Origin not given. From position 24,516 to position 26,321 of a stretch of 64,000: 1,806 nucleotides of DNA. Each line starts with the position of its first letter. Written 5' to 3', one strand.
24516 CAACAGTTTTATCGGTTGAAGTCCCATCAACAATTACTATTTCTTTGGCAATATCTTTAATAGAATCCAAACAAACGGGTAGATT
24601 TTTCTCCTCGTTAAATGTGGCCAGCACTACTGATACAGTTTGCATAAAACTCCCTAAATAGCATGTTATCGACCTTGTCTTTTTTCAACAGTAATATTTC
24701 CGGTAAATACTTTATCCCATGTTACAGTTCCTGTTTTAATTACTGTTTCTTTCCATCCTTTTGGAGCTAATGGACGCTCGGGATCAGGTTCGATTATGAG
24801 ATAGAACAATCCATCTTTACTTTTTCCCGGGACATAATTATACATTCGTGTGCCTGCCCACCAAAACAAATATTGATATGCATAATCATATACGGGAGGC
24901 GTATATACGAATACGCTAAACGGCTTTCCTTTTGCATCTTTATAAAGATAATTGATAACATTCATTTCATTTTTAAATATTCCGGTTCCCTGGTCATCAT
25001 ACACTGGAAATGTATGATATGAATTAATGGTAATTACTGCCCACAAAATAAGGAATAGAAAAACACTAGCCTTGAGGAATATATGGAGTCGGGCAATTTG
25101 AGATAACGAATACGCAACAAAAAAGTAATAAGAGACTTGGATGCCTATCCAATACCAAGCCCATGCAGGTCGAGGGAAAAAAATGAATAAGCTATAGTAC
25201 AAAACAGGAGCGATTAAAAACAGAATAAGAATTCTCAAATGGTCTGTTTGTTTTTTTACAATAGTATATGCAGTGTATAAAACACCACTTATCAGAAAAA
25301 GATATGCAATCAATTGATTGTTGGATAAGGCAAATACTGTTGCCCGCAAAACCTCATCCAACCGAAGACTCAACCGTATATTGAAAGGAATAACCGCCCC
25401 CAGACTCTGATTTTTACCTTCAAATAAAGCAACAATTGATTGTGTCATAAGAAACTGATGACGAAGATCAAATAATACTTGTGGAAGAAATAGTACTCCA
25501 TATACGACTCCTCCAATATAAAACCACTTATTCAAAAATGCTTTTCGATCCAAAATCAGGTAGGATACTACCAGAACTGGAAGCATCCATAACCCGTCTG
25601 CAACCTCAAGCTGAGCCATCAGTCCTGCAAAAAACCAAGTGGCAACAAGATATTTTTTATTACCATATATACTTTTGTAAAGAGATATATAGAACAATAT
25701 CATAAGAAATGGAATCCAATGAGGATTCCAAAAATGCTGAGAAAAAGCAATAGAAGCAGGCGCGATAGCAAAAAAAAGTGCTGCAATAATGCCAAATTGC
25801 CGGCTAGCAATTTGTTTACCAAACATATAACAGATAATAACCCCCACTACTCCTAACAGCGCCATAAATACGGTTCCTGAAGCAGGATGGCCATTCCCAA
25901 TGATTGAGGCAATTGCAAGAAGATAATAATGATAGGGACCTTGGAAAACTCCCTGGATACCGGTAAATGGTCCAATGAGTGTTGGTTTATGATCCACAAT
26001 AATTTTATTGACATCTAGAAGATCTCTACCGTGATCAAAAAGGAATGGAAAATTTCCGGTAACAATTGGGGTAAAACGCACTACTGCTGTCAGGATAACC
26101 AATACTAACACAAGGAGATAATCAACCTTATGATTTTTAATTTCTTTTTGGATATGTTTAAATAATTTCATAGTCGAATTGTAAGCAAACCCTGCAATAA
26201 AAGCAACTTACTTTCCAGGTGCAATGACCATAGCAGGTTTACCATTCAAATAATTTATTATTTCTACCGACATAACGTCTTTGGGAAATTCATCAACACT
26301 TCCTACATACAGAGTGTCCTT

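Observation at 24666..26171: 'Family B': conserved 12-TM protein family with GxD/GRD-...-TLIG-...-GP.FYY loop, not assignable by eye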

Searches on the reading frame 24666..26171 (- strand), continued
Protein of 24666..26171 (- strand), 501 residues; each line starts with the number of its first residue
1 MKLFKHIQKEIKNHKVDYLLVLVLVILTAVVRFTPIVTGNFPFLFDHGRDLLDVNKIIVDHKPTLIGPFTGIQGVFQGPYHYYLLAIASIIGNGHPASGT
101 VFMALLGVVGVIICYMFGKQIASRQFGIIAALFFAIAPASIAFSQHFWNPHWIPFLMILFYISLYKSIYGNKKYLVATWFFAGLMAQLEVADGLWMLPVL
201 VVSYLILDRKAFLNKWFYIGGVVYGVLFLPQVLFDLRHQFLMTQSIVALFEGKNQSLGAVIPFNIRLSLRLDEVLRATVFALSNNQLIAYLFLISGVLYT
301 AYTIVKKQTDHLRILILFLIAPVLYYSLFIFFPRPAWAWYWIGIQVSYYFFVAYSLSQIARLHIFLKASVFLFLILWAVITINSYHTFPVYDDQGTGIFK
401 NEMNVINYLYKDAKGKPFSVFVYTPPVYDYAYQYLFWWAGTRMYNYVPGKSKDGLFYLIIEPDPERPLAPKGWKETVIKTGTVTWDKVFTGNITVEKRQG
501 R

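Call 44: list_cluster_members(proteins=[window:24666-26171:-, window:29469-30956:-, window:32689-34182:-, P0005, P0012, P0011, P0013, P0019, P0037, P0053])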
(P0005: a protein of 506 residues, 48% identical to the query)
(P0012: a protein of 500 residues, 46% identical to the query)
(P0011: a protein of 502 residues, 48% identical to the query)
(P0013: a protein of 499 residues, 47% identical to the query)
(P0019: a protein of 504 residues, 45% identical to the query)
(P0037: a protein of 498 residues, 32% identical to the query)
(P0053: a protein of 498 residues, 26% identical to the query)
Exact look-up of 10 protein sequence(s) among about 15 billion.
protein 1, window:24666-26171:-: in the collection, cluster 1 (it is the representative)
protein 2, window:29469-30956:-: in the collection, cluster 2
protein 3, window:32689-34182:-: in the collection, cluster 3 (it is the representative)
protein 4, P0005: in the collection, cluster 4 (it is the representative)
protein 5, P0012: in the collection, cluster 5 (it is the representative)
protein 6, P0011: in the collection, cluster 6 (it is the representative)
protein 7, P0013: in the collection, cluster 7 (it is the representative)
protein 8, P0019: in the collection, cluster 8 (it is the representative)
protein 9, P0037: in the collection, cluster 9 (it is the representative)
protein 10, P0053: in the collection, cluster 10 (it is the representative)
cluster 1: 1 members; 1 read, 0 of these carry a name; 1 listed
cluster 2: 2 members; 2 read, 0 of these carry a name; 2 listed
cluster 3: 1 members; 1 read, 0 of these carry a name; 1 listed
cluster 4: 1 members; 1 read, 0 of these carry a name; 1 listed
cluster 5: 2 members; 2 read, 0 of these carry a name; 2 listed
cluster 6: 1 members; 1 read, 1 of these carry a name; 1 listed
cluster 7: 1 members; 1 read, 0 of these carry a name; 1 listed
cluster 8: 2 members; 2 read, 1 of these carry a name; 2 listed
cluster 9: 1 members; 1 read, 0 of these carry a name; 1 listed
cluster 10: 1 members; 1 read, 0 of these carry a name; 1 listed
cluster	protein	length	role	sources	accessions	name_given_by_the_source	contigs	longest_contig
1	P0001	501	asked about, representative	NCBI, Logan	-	-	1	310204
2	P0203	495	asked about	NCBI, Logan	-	-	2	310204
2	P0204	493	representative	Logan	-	-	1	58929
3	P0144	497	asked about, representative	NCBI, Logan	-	-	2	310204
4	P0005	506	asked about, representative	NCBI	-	-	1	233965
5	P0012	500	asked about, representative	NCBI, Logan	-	-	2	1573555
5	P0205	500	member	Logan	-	-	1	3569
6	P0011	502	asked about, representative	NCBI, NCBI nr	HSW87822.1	MAG TPA: hypothetical protein VLG12_01545 [Candidatus Saccharimonadales bacterium] | hypothetical protein [Candidatus Saccharimonadales bacterium]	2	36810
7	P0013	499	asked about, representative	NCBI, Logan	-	-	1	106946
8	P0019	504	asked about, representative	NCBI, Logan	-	-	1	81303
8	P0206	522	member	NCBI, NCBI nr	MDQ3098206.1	MAG: glycosyltransferase family 39 protein [bacterium] | glycosyltransferase family 39 protein [bacterium]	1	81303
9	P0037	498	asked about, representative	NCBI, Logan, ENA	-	-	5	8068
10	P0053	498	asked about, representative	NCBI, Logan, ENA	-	-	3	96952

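Call 48: find_related_loci(query=A3, collection=metagenome_contigs, flank=6000)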
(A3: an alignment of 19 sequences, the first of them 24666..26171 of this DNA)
Query A3 (501 aa) in metagenome_contigs; peptide patterns used: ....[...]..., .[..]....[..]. (x = any residue, [..] = any of these).
331 stretches matched a pattern; 20 encode a relative of the query (tblastn E <= 1e-3); 20 distinct loci.
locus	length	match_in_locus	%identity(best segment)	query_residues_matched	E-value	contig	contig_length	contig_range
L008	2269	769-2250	50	2-501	3e-172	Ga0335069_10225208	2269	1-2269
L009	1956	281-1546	44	1-422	1e-113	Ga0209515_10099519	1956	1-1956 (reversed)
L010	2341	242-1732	35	9-501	6e-97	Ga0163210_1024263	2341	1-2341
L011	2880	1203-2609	36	36-500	6e-90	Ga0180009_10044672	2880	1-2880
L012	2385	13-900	47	205-500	7e-91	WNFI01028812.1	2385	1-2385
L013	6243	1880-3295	35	32-500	4e-86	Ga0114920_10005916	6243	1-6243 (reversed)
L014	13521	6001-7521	33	3-498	7e-80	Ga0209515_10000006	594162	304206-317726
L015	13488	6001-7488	31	9-498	2e-71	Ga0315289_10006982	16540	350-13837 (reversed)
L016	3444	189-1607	34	31-498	4e-70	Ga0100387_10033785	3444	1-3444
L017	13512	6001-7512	29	19-498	8e-66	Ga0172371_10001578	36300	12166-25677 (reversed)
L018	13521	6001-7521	32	12-501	1e-63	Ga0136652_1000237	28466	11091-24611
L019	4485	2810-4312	32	12-497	1e-61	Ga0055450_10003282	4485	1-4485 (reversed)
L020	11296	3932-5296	33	32-483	9e-58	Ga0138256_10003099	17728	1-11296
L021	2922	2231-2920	42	6-234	4e-47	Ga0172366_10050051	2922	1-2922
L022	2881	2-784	37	245-501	3e-47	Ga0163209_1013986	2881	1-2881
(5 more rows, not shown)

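Call 77: search_protein_families(library=pfam, alignment_id=A2, max_evalue=0.001)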
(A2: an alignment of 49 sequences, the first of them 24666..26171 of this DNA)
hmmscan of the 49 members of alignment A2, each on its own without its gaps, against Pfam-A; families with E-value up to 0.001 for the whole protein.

A. member 1, window:24666-26171:- (501 aa): 1 family
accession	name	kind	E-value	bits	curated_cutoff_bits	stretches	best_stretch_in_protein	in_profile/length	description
PF13231.12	PMT_2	-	1e-08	36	26.1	1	78-233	3-159/160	Dolichyl-phosphate-mannose-protein mannosyltransferase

B. families by the number of members that match (of 49 scanned): 2 families
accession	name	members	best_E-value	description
PF13231.12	PMT_2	38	6.1e-11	Dolichyl-phosphate-mannose-protein mannosyltransferase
PF04087.19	DUF389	1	0.00068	Domain of unknown function (DUF389)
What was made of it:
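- On Pfam PMT_2 (PF13231): 38 of 49 family members hit at E<=1e-3 (call 77).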

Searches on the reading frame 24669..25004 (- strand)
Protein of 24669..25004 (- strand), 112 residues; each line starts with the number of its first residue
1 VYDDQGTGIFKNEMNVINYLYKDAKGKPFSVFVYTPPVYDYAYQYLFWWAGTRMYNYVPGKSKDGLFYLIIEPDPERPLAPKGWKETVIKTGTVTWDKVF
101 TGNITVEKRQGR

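Call 70: predict_structure(alignment_id=A6)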
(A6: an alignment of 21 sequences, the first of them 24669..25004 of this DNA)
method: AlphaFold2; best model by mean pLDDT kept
length: 112 residues; sequences in the alignment: 21
mean_pLDDT: 90.5   pTM: 0.83
mean pLDDT of the five models: 90.5, 89.7, 88.7, 88.6, 88.2
residues with pLDDT >= 90: 89; 70-90: 15; 50-70: 2; < 50: 6
segments of 3 or more residues with pLDDT < 50: 1-6
pLDDT, mean of each block of 10 residues (from residue 1): 55 95 96 89 95 96 97 92 90 96 95 94
secondary structure, 60 per line:
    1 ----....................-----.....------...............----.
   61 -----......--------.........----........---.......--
elements in order: H5-24 E30-34 H41-55 E66-71 H80-88 E93-100 E104-110
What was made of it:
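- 24669..25004 (-): B1 C-terminal extracytoplasmic alpha/beta domain, residues 390-501; specific to the B1/B3 subfamilies. AF2 domain model pLDDT 90.5 (call 70).
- Tried and rejected: I modelled it separately (call 70).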

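Call 72: fold_search(model_id=the predicted structure, library=pdb)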
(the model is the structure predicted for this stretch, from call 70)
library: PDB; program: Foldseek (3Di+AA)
matches with E <= 10: 553; with E <= 0.001: 0
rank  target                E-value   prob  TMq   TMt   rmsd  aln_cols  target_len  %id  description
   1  9a5a_B                3.1e-02  0.47  0.32  0.23  14.5       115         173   11  Integrative model of YABR-IF3 by crosslinking MS and deep learning (released 2024-09-18)
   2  5lmn_X                8.4e-02  0.28  0.31  0.23  14.3       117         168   11  Structure of bacterial 30S-IF1-IF3-mRNA translation pre-initiation complex (state-1A) (released 2016-10-05)
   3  2crq_MODEL_1_A        9.0e-02  0.69  0.39  0.39   7.2        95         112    8  Solution structure of C-terminal domain of RIKEN cDNA 2810012L14 (released 2005-11-20)
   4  3fri                  1.1e-01  0.69  0.39  0.20   8.0        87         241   11  Structure of the 16S rRNA methylase RmtB, I222 (released 2009-08-11)
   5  3frh                  1.2e-01  0.66  0.37  0.19   8.0        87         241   11  Structure of the 16S rRNA methylase RmtB, P21 (released 2009-08-11)
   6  3id6_C                1.6e-01  0.35  0.34  0.20   8.3        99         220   11  Crystal structure of Sulfolobus solfataricus Nop5 (1-262) and fibrillarin complex (released 2009-08-25)
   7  2lxr_MODEL_1_A        1.7e-01  0.30  0.31  0.40   7.6        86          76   14  Solution structure of HP1264 from Helicobacter pylori (released 2012-10-03)
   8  9hfm_8                2.3e-01  0.54  0.39  0.45   6.9        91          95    6  Translation-initiation state of human mitochondrial ribosome small subunit (State D) (released 2025-04-23)
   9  4dzr                  2.3e-01  0.13  0.25  0.20   9.1       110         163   14  The crystal structure of protein-(glutamine-N5) methyltransferase (release factor-specific) from Alicyclobacillus acidoc (released 2012-03-14)
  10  6vrj_MODEL_1_A        2.4e-01  0.47  0.40  0.44   6.8        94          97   12  Solution structure of Pseudomonas aeruginosa IF3 C-terminal domain (released 2021-02-10)
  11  1tig                  2.8e-01  0.35  0.36  0.43   7.2        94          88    8  TRANSLATION INITIATION FACTOR 3 C-TERMINAL DOMAIN (released 1995-12-07)
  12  3lcv                  3.0e-01  0.35  0.36  0.18   6.8        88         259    9  Crystal Structure of Antibiotic related Methyltransferase (released 2010-06-02)
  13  9c3s_A                3.2e-01  0.14  0.30  0.16  10.6       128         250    8  Crystal structure of DNA N6-Adenine Methyltransferase M.BceJIV from Burkholderia cenocepacia in complex with duplex DN (released 2024-09-11)
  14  3ou6_C                3.2e-01  0.03  0.13  0.09  13.2        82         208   13  DhpI-SAM complex (released 2010-10-27)
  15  2fpo_C                3.4e-01  0.23  0.31  0.21   8.2        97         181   11  Putative methyltransferase yhhF from Escherichia coli. (released 2006-02-28)
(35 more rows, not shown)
